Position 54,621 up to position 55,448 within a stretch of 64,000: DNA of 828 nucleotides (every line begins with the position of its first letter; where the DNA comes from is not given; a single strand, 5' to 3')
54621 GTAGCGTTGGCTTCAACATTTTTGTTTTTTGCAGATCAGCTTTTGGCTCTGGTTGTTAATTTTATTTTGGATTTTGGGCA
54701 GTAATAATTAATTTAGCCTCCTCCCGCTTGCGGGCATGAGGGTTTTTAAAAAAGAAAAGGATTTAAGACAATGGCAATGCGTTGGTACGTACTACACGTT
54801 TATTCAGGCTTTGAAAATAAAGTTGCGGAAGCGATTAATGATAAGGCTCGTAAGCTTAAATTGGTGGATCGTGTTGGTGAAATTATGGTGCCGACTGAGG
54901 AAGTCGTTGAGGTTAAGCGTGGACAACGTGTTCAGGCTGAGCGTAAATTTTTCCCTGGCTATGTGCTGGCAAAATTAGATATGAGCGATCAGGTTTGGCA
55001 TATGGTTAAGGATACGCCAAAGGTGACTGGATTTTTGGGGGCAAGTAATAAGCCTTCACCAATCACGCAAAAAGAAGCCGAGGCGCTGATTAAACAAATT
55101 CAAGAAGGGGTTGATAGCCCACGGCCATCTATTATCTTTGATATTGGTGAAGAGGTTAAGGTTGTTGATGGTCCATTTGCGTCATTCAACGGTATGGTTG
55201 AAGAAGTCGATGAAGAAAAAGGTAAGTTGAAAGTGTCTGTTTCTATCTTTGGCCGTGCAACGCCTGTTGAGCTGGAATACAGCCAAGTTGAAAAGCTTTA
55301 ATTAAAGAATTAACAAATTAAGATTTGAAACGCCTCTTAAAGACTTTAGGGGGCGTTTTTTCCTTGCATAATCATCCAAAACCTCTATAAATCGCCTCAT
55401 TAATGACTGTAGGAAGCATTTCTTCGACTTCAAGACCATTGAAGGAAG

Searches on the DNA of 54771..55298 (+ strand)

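Call 27: search_with_rna_model(model_id=R1, sources=[L082, L084, L088, L089, L091, L092, L093, L096, L100, L102, L103, L108, L110, L113, L117, L123, L124, L127, L129, L132, L134, L136, L138, L139, L140, L141, L143, L144, L145, L147, L148, L149, L151, L152, L153, L154, L155, L156, L160, L167, L168, L169, L170, L175, L180], max_evalue=0.05, make_alignment=true)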
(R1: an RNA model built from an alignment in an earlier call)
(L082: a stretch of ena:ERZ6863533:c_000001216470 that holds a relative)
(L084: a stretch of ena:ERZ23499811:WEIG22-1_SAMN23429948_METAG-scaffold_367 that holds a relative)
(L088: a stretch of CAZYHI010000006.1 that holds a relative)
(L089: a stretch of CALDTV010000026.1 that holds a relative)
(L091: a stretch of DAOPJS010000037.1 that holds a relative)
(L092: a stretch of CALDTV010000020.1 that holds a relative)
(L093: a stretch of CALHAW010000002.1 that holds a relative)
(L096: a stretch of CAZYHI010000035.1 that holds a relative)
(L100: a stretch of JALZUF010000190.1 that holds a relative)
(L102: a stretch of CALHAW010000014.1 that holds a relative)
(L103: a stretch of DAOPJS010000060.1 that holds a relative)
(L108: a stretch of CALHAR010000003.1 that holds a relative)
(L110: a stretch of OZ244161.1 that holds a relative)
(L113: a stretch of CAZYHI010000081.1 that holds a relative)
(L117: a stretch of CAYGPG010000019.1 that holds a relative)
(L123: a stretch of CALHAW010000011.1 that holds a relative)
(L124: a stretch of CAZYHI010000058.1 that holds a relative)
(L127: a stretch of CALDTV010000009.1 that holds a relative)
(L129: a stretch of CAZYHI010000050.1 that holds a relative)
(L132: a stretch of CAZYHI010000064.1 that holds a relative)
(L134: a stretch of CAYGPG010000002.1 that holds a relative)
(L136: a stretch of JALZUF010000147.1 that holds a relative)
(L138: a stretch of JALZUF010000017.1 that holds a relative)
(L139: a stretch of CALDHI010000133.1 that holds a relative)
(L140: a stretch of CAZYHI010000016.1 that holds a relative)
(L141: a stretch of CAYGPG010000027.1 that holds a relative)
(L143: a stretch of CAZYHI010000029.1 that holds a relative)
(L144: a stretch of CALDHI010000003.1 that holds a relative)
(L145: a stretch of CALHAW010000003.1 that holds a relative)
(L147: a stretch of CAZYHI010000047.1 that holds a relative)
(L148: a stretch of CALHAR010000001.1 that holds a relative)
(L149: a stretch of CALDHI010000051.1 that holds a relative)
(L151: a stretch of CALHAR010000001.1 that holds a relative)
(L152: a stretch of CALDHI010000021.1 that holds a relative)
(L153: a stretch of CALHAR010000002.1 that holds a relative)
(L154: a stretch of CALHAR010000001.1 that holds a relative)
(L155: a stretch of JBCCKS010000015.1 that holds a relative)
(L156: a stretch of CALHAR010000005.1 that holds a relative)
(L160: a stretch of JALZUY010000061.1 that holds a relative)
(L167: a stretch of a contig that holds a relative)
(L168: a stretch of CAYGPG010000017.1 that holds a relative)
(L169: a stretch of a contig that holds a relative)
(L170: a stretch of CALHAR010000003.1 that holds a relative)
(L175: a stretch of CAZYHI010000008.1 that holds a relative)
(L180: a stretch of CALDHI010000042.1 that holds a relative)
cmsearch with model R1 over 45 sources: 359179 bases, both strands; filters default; matches with E-value up to 0.05: 74.
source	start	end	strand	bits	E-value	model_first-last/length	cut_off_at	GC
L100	7303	7331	-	49.1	1.6e-10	1-29/29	no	0.72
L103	585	613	+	49.1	1.6e-10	1-29/29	no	0.72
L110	2640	2668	-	49.1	1.6e-10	1-29/29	no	0.72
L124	5343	5371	-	49.1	1.6e-10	1-29/29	no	0.72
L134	4170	4198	-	49.1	1.6e-10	1-29/29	no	0.72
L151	5692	5720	-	49.1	1.6e-10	1-29/29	no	0.72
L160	1273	1301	-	49.1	1.6e-10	1-29/29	no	0.72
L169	3560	3588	-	49.1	1.6e-10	1-29/29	no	0.72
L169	3711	3739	-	49.1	1.6e-10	1-29/29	no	0.72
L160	1763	1791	-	48.1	3.2e-10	1-29/29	no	0.69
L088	7373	7401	+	48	3.5e-10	1-29/29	no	0.76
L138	5029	5057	-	47.7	4.1e-10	1-29/29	no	0.72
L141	4143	4171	-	47.7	4.1e-10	1-29/29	no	0.72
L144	7607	7635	+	47.3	5.2e-10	1-29/29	no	0.72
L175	3953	3981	+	47.3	5.2e-10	1-29/29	no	0.72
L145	7621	7649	+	45.9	1.3e-09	1-29/29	no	0.62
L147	7121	7149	+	45.6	1.6e-09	1-29/29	no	0.79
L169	3477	3505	+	45.3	2e-09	1-29/29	no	0.72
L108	7271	7299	-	45.2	2.1e-09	1-29/29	no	0.62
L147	7312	7340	+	45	2.3e-09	1-29/29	no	0.72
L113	1740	1768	+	44.5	3.3e-09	1-29/29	no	0.72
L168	4151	4179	-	44.4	3.4e-09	1-29/29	no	0.66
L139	1457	1485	+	44.4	3.6e-09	1-29/29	no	0.66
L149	7760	7788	+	44.3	3.7e-09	1-29/29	no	0.76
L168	4201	4229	+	43.8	5e-09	1-29/29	no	0.69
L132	1838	1866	-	43.6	5.7e-09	1-29/29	no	0.69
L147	4561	4589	-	43.6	5.7e-09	1-29/29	no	0.69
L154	2170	2198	+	43.1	7.8e-09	1-29/29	no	0.69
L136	6676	6704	+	42.6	1.1e-08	1-29/29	no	0.69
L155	5105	5133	+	41.9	1.8e-08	1-29/29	no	0.59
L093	1736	1764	-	41.7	1.9e-08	1-29/29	no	0.72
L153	316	344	-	41.5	2.2e-08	1-29/29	no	0.76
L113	1261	1289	-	41.5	2.2e-08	1-29/29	no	0.72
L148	1158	1186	-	41.3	2.5e-08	1-29/29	no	0.52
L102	4286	4314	-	41.2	2.8e-08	1-29/29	no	0.55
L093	1988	2016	-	41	3.1e-08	1-29/29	no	0.72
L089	653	681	-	41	3.1e-08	1-29/29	no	0.59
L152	7381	7409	+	41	3.1e-08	1-29/29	no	0.72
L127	7500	7528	+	40.9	3.3e-08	1-29/29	no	0.66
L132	1882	1910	-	40.9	3.3e-08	1-29/29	no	0.62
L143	4498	4526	-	40.9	3.4e-08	1-29/29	no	0.62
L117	6999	7027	+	40.9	3.4e-08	1-29/29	no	0.55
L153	445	473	+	40.6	4.1e-08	1-29/29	no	0.55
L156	3888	3916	+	40.5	4.3e-08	1-29/29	no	0.59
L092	2289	2317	+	40.4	4.5e-08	1-29/29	no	0.62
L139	1497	1525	+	40.4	4.6e-08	1-29/29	no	0.62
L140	6108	6136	-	40.1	5.5e-08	1-29/29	no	0.69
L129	6326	6354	-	39.8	6.8e-08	1-29/29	no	0.72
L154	2646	2674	+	39.8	7e-08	1-29/29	no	0.55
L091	1644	1672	-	39.5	8.3e-08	1-29/29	no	0.62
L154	2568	2596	+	39.4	8.6e-08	1-29/29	no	0.52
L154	2607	2635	+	39.4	8.6e-08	1-29/29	no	0.52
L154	2685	2713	+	39.4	8.6e-08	1-29/29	no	0.52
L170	4587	4615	-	39.2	9.7e-08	1-29/29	no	0.69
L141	2705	2733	-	38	2.2e-07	1-29/29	no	0.79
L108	404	432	-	37.8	2.4e-07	1-29/29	no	0.59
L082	9946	9974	+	37.8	2.5e-07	1-29/29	no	0.52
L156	3850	3878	+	37.7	2.6e-07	1-29/29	no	0.69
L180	1314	1342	-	37.4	3.3e-07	1-29/29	no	0.69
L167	6069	6097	-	36.9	4.5e-07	1-29/29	no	0.62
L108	1728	1756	-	35.8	8.8e-07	1-29/29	no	0.62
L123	2341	2369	+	35.8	9e-07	1-29/29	no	0.59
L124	7535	7563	-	35.5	1.1e-06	1-29/29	no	0.62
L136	6622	6650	-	35.5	1.1e-06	1-29/29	no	0.52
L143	4531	4559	-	34.2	2.6e-06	1-29/29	no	0.45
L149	1779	1807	+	32.3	8.4e-06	1-29/29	no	0.62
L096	7976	8000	+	31.5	1.4e-05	1-25/29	3'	0.52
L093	1695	1723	-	31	2e-05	1-29/29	no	0.59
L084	17520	17548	-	26.4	0.00038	1-29/29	no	0.62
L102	4568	4596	-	25.5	0.00067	1-29/29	no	0.72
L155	406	434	-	23.9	0.0019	1-29/29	no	0.59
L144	7433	7461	+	23.4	0.0026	1-29/29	no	0.66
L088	5285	5308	+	21.1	0.012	1-29/29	no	0.79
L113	125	153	-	19.6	0.031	1-29/29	no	0.52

Alignment A2: 74 matches aligned to the model, 29 columns, each read 5' to 3' on its own strand. Consensus structure (alignment columns), stored with it:
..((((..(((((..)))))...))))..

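Call 55: search_with_rna_model(model_id=R1, sources=[L181, L182, L183, L184], filters=off, max_evalue=1)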
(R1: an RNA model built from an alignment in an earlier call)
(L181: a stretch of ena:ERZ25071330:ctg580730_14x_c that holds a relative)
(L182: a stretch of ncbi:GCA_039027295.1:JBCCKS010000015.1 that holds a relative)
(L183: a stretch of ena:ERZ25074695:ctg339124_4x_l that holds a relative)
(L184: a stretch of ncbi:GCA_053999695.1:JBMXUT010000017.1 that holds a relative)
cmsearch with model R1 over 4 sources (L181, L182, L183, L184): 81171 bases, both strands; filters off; matches with E-value up to 1: 14.
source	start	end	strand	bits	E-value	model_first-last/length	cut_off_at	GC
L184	9651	9679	+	43.9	1.1e-09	1-29/29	no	0.62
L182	15424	15452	+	41.9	4e-09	1-29/29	no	0.59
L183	14898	14926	-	37.8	5.7e-08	1-29/29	no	0.72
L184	14163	14191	+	35.5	2.5e-07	1-29/29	no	0.45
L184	12891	12919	+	35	3.4e-07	1-29/29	no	0.62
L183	14774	14802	-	30.9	4.6e-06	1-29/29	no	0.59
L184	8889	8917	-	30.1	8e-06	1-29/29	no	0.69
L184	9946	9974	+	29.7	1e-05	1-29/29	no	0.66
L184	14198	14226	+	28.3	2.5e-05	1-29/29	no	0.41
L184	14314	14342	-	25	0.00022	1-29/29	no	0.66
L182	10725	10753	-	23.9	0.00043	1-29/29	no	0.59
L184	14394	14422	+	17.2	0.033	1-29/29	no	0.55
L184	9910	9938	+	13.5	0.36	1-29/29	no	0.59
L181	9659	9688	-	12.8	0.58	1-29/29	no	0.47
